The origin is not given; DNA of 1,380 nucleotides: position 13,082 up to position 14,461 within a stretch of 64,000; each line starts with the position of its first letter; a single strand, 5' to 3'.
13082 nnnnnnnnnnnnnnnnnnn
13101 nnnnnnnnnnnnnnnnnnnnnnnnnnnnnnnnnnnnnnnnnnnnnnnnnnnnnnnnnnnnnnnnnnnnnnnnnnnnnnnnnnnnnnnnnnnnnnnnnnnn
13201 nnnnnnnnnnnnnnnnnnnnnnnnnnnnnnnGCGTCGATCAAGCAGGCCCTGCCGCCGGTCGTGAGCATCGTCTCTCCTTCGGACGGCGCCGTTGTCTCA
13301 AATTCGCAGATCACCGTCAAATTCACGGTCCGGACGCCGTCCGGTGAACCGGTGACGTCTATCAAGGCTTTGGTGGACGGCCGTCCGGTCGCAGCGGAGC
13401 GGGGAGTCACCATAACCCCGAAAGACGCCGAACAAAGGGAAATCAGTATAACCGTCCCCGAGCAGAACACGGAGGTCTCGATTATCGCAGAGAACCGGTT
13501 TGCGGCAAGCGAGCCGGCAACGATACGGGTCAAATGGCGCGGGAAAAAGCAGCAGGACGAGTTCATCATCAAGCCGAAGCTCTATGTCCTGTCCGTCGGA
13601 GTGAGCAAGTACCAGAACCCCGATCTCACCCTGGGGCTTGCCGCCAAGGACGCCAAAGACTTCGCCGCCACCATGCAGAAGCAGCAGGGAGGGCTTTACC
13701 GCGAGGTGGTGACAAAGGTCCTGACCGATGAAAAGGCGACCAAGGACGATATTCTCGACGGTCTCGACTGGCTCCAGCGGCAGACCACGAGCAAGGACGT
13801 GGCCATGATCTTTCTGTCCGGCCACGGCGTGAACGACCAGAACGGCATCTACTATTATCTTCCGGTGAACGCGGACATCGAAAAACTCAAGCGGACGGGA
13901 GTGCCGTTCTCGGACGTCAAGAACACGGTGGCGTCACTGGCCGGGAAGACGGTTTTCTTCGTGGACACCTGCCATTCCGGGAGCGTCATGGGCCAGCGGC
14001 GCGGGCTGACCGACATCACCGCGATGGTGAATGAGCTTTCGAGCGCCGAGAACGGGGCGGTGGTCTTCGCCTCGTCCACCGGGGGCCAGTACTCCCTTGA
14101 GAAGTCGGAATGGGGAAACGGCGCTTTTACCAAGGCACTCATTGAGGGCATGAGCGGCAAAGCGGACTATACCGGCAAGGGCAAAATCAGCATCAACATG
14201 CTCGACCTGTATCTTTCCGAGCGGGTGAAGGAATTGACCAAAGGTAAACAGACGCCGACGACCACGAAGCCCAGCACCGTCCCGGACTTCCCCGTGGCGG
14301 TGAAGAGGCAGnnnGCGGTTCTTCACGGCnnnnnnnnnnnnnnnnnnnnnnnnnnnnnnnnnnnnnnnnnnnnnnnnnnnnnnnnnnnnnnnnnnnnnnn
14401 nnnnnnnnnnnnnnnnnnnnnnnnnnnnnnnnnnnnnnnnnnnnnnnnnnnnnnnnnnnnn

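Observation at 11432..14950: Secreted WD40 / Ig-like / caspase fusion protein with a co-transcribed membrane partner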

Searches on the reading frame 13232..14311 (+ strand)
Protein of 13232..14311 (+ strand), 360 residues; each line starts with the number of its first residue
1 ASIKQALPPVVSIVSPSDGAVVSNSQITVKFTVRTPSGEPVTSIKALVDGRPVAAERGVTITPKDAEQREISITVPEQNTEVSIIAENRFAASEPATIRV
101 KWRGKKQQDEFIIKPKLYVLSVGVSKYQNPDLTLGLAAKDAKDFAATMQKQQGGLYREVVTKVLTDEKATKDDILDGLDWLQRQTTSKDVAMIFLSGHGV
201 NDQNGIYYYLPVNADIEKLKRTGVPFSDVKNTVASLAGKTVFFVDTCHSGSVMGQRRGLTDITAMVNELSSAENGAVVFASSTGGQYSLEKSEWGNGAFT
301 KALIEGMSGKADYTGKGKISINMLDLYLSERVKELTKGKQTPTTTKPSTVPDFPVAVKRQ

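Call 32: search_solved_structures(query=window:13232-14311:+, max_evalue=0.01, show_alignments=3)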
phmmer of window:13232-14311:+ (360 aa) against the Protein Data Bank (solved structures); distinct sequences matched with E-value up to 0.01: 11.
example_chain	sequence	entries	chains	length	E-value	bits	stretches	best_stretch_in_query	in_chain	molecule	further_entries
6a7w_A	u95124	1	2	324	0.00024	23.5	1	169-241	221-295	Putative integral membrane protein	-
5mx9_A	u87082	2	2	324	0.00024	23.5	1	169-241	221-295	Phosphatidylethanolamine transferase Mcr-2 | Putative integral membrane protein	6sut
6li5_A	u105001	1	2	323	0.00036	22.9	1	169-243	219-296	Probable phosphatidylethanolamine transferase Mcr-1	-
5grr_A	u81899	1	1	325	0.00037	22.9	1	169-243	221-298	Probable phosphatidylethanolamine transferase Mcr-1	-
5lrm_A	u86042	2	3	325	0.00037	22.9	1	169-243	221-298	phosphatidylethanolamine transferase Mcr-1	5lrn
5zjv_A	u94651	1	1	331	0.00038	22.8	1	169-243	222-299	Probable phosphatidylethanolamine transferase Mcr-1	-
5ylc_A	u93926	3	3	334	0.00038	22.8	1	169-243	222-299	Probable phosphatidylethanolamine transferase Mcr-1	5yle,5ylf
6li4_A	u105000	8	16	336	0.00039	22.8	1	169-243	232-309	Probable phosphatidylethanolamine transferase Mcr-1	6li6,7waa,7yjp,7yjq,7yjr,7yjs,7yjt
5k4p_A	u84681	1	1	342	0.0004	22.7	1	169-243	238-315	Probable phosphatidylethanolamine transferase Mcr-1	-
5gov_B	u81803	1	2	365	0.00045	22.6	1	169-243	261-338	Probable phosphatidylethanolamine transferase Mcr-1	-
9nww_B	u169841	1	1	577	0.00089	21.6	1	169-243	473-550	Probable phosphatidylethanolamine transferase Mcr-1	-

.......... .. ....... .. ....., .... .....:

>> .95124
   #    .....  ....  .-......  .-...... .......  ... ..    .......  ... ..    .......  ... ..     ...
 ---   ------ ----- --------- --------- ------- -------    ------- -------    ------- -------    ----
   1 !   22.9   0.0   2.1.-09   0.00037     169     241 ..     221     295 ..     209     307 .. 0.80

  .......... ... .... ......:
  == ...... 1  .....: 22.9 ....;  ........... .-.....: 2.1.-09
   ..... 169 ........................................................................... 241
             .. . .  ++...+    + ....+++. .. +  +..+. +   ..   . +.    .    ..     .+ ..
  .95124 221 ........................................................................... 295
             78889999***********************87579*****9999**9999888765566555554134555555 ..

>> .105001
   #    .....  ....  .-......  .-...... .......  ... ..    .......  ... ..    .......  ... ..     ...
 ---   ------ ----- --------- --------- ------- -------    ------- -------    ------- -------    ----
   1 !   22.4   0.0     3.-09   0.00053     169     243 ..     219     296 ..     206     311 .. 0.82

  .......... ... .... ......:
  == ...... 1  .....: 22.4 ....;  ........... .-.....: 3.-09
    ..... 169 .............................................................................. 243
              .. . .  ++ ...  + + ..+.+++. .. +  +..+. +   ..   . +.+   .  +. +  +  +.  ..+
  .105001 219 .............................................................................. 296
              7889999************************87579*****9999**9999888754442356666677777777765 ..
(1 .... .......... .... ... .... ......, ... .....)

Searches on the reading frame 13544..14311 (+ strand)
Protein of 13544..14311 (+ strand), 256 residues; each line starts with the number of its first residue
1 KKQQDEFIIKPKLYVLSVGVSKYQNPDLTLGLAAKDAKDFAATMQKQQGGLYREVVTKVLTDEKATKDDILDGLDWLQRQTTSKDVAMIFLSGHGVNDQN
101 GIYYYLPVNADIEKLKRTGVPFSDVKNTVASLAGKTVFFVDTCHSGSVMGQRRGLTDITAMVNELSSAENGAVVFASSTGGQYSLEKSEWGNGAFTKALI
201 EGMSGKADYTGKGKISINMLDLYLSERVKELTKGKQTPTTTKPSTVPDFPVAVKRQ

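Call 36: search_solved_structures(query=A5, max_evalue=1, show_alignments=4)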
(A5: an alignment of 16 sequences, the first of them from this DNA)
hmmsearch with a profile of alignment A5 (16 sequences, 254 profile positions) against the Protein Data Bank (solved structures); distinct sequences matched with E-value up to 1: 16.
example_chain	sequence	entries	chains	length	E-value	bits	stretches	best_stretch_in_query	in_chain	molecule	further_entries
6li5_A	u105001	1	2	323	0.0052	19.4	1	64-140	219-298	Probable phosphatidylethanolamine transferase Mcr-1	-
5grr_A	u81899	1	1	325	0.0052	19.3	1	64-140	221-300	Probable phosphatidylethanolamine transferase Mcr-1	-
5lrm_A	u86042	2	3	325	0.0052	19.3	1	64-140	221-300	phosphatidylethanolamine transferase Mcr-1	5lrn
5zjv_A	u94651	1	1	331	0.0054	19.3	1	64-140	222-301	Probable phosphatidylethanolamine transferase Mcr-1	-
5ylc_A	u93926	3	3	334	0.0055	19.3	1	64-140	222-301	Probable phosphatidylethanolamine transferase Mcr-1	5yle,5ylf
6li4_A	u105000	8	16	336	0.0056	19.2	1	64-140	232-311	Probable phosphatidylethanolamine transferase Mcr-1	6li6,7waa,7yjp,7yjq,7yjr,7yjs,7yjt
5k4p_A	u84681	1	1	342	0.0057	19.2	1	64-140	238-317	Probable phosphatidylethanolamine transferase Mcr-1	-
6a7w_A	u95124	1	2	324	0.006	19.1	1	64-136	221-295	Putative integral membrane protein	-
5mx9_A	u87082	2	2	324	0.006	19.1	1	64-136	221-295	Phosphatidylethanolamine transferase Mcr-2 | Putative integral membrane protein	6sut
5gov_B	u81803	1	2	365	0.0064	19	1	64-140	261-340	Probable phosphatidylethanolamine transferase Mcr-1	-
9nww_B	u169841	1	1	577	0.014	18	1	64-140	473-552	Probable phosphatidylethanolamine transferase Mcr-1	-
3bij_A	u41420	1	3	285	0.023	17.2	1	27-149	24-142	Uncharacterized protein GSU0716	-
4afr_A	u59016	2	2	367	0.094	15.2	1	15-148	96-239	METACASPASE | METACASPASE MCA2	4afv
4afp_A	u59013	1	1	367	0.14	14.6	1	15-148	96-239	METACASPASE MCA2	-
4af8_A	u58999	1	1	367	0.19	14.2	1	15-148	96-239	METACASPASE MCA2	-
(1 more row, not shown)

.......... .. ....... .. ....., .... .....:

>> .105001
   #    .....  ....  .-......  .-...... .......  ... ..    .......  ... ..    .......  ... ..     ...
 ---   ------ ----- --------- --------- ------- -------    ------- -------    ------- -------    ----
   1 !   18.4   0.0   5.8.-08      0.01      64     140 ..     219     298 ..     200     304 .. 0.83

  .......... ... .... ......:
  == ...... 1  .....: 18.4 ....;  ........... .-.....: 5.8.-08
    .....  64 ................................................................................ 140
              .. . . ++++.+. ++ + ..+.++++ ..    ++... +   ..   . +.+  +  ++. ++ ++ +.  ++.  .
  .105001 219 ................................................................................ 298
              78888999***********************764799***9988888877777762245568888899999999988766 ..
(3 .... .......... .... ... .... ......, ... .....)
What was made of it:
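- Closest known: Type I metacaspases and bacterial metacaspase-like proteins. Different: Sequence similarity to these structures is marginal (E = 0.02-0.2, call 36).
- Sequence similarity to solved caspases is weak (3bij E = 0.023, MCA2 E = 0.09; call 36).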

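Call 49: predict_structure(alignment_id=A5)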
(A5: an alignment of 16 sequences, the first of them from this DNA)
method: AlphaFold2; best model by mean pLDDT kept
length: 256 residues; sequences in the alignment: 16
mean_pLDDT: 84.8   pTM: 0.87
mean pLDDT of the five models: 84.8, 83.7, 83.3, 83.0, 82.5
residues with pLDDT >= 90: 130; 70-90: 81; 50-70: 31; < 50: 14
segments of 3 or more residues with pLDDT < 50: 1-5, 145-152
pLDDT, mean of each block of 10 residues (from residue 1): 57 97 88 96 96 97 96 95 93 86 88 88 86 87 57 56 62 77 82 95 94 91 94 88 76 85
secondary structure, 60 per line:
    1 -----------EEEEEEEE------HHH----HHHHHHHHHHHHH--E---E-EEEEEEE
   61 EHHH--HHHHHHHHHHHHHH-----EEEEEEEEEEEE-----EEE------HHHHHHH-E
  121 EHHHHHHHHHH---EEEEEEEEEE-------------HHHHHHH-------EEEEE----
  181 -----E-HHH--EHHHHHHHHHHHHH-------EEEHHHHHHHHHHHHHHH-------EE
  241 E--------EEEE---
elements in order: E12-19 H33-45 E54-61 H67-80 E86-97 E103-105 H112-118 H122-131 E135-144 H158-164 E172-176 H194-206 E214-216 H217-231 E239-241 E250-253
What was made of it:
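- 13574..14314 (+): Peptidase C14 (metacaspase-like) domain, residues 715-960, plus the stop codon. The His798 codon is 13823-13825, Asp845 is 13964-13966 and Cys847 is 13970-13972. The conserved RR(G) at residues 856-858 lies in a disordered loop. Domain model pLDDT 84.8 (call 49).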

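Call 52: fold_search(model_id=the predicted structure, library=pdb)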
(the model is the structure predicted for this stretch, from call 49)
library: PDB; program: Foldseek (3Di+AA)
matches with E <= 10: 1174; with E <= 0.001: 179
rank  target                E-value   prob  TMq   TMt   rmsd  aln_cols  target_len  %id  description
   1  3uo8_B                4.4e-13  1.00  0.67  0.48   5.6       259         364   17  Crystal structure of the MALT1 paracaspase (P1 form) (released 2011-12-21)
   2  3bij_C                4.4e-13  1.00  0.67  0.65   6.1       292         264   18  Crystal structure of protein GSU0716 from Geobacter sulfurreducens. Northeast Structural Genomics target GsR13 (released 2007-12-11)
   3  3uo8_C                5.2e-13  1.00  0.67  0.48   5.3       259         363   18  Crystal structure of the MALT1 paracaspase (P1 form) (released 2011-12-21)
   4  3bij_B                6.3e-13  1.00  0.66  0.64   6.3       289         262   18  Crystal structure of protein GSU0716 from Geobacter sulfurreducens. Northeast Structural Genomics target GsR13 (released 2007-12-11)
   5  3v4o_A                1.0e-12  1.00  0.66  0.71   4.9       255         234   18  Human MALT1 (caspase domain) in complex with an irreversible peptidic inhibitor (released 2012-03-14)
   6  4i1p_C                1.2e-12  1.00  0.66  0.46   6.2       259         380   18  Human MALT1 (caspase-IG3) in complex with activity based-probe (released 2014-07-09)
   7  3bij_A                1.4e-12  1.00  0.67  0.65   6.2       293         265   18  Crystal structure of protein GSU0716 from Geobacter sulfurreducens. Northeast Structural Genomics target GsR13 (released 2007-12-11)
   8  8v4x_D                2.0e-12  1.00  0.68  0.48   6.0       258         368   17  Structure of MALT1 in complex with an allosteric inhibitor (released 2024-05-01)
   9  8v4x_C                4.2e-12  1.00  0.67  0.49   5.5       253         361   18  Structure of MALT1 in complex with an allosteric inhibitor (released 2024-05-01)
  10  8v4x_B                6.8e-12  1.00  0.64  0.47   5.9       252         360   18  Structure of MALT1 in complex with an allosteric inhibitor (released 2024-05-01)
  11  7pav_B                9.8e-12  1.00  0.62  0.45   5.8       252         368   18  MALT1 in complex with compound 1 (released 2021-11-17)
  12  7paw_B                1.3e-11  1.00  0.66  0.47   5.2       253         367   18  MALT1 in complex with compound 1 (released 2021-11-17)
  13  4i1p_A                1.5e-11  1.00  0.66  0.46   5.3       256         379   18  Human MALT1 (caspase-IG3) in complex with activity based-probe (released 2014-07-09)
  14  7pav_A                1.6e-11  1.00  0.66  0.49   5.6       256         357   18  MALT1 in complex with compound 1 (released 2021-11-17)
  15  3v4l_A                1.7e-11  1.00  0.65  0.45   5.2       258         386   19  Mouse MALT1(caspase-IG3 domains) in complex with a irreversible peptidic inhibitor (released 2012-03-14)
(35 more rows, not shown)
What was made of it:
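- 13574..14314 (+): Foldseek probability 1.0 to MALT1, GSU0716, Yca1, MCA2 and caspase-8 (call 52).
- On Peptidase family C14 (clan CD caspase/metacaspase): Foldseek probability 1.0 and TM 0.6-0.68 to MALT1, GSU0716, Yca1, MCA2 and caspase-8 (call 52).
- Closest known: Type I metacaspases and bacterial metacaspase-like proteins. Same: The caspase-hemoglobinase fold is shared (Foldseek probability 1.0, TM about 0.6-0.67; call 52).
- Closest known: MALT1 paracaspase. Same: It is the best structural match to the domain model (E = 4e-13, TM 0.67; call 52).
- Tried and rejected: I treated it as a chance or convergent local similarity, because the fold search is unambiguous for caspases (call 52).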
